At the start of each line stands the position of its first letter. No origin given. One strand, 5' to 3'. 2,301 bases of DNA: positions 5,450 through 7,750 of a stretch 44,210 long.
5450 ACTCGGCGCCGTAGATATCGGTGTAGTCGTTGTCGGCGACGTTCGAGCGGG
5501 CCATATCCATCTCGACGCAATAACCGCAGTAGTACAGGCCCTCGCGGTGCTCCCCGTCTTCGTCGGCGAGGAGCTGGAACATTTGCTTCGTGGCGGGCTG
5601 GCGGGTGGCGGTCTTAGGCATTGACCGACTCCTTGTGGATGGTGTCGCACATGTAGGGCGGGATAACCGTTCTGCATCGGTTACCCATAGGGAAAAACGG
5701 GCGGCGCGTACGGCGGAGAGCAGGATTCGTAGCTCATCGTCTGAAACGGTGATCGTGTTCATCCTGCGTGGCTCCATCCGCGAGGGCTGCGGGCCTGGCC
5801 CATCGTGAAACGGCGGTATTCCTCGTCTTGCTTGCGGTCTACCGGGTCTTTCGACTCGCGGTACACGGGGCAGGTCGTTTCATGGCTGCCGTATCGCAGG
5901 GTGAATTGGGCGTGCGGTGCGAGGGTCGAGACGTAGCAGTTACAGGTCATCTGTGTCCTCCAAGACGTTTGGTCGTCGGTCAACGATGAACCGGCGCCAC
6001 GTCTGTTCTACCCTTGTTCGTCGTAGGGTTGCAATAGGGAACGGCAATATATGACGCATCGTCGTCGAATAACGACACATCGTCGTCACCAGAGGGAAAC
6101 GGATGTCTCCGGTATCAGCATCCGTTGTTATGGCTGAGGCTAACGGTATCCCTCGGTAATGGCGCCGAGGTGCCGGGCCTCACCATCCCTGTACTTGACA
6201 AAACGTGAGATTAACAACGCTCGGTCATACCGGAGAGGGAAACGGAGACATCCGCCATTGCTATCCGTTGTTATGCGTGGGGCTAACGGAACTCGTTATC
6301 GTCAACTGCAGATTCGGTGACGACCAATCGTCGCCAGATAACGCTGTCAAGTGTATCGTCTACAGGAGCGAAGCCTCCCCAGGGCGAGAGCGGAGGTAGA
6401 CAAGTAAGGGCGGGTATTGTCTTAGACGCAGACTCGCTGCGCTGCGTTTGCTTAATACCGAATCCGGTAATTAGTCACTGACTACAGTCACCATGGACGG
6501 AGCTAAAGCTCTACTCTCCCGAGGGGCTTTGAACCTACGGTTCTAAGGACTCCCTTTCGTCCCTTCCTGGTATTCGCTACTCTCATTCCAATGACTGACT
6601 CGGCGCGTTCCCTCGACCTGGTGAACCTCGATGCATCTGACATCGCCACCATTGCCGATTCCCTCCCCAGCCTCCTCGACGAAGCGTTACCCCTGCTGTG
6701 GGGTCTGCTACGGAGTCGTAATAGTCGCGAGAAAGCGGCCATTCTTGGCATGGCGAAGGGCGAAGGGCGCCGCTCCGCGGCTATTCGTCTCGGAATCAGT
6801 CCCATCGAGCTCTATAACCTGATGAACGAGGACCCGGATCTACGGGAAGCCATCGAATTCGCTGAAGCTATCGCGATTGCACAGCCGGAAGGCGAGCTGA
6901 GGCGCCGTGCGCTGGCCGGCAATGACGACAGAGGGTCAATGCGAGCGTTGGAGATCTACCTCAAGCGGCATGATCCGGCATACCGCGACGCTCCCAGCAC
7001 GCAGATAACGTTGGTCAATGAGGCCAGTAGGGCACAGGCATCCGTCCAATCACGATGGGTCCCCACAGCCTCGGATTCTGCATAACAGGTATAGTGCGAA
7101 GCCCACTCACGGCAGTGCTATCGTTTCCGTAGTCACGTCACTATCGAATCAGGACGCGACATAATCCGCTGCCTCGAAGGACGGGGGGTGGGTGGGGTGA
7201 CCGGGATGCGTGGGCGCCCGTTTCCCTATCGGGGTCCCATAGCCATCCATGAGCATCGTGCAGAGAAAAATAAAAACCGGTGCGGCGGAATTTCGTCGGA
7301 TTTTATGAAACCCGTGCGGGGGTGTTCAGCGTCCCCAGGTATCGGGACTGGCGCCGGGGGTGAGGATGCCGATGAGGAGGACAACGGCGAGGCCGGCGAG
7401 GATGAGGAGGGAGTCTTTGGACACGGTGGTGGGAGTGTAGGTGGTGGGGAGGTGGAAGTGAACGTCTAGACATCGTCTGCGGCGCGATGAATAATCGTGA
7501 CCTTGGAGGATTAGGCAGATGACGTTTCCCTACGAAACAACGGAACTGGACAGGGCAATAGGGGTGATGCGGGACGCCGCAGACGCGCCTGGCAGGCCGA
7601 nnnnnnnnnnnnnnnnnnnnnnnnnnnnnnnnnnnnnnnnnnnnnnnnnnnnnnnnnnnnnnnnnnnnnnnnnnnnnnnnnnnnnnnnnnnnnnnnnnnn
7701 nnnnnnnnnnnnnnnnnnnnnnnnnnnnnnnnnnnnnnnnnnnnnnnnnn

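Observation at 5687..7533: Array of [AG]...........-type motifs bracketing terS in opposed orientation (pac site, regulator sites or phage promoter?)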

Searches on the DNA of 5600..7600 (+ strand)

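Call 7: search_dna_similar(query=window:5600-7600:+, collection=phages, mode=distant, max_rows=30)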
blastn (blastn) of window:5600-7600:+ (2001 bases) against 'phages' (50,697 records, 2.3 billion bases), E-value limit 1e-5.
No match.
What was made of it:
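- Tried and rejected: Close relatives in reference phages: none. blastn of 5600-7600 against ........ found nothing (call 7).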

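Call 56: search_rna_families(source=window, start=5900, end=7600, threshold=evalue, max_evalue=5)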
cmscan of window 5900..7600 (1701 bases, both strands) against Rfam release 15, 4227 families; matches with E-value up to 5: 1.
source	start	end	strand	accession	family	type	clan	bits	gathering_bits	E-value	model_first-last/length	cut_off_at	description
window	7327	7350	+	RF02739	Rev41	Gene; sRNA;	-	10.8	535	2.9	445-468/480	no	Soft rot Enterobacteriaceae Rev 41 sRNA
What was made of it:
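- On Known structured RNA family (Rfam): Only one chance-level hit (E=2.9) appears in 5900-7600 (call 56).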
